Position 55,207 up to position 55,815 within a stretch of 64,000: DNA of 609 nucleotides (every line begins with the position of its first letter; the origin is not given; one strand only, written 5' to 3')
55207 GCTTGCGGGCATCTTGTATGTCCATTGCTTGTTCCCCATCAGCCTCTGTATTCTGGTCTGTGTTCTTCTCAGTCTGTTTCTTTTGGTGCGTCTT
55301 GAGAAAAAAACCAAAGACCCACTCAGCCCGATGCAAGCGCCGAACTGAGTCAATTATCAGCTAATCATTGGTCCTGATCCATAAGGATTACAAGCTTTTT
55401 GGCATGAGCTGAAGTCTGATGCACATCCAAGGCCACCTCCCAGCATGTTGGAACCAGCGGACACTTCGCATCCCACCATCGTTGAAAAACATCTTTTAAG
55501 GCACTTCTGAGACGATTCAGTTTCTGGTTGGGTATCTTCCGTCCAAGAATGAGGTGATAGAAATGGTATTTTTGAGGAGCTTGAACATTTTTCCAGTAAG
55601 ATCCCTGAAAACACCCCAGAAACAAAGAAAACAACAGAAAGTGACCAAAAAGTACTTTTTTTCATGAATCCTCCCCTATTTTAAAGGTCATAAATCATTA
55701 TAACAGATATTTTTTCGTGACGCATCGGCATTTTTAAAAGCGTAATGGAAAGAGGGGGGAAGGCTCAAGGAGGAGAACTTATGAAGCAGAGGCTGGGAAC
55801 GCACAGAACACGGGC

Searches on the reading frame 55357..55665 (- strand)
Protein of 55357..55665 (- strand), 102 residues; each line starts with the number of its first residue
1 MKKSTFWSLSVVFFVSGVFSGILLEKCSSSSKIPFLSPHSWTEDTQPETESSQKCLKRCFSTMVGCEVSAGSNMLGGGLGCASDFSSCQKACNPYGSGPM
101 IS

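Call 21: search_protein_families(library=pfam, proteins=[window:55357-55665:-], max_evalue=0.00001)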
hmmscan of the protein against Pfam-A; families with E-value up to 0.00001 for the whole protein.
window:55357-55665:- (102 aa): 0 families

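Call 67: search_protein_families(library=pfam, proteins=[window:55357-55665:-], max_evalue=0.01)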
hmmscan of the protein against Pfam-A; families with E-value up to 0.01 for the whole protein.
window:55357-55665:- (102 aa): 0 families
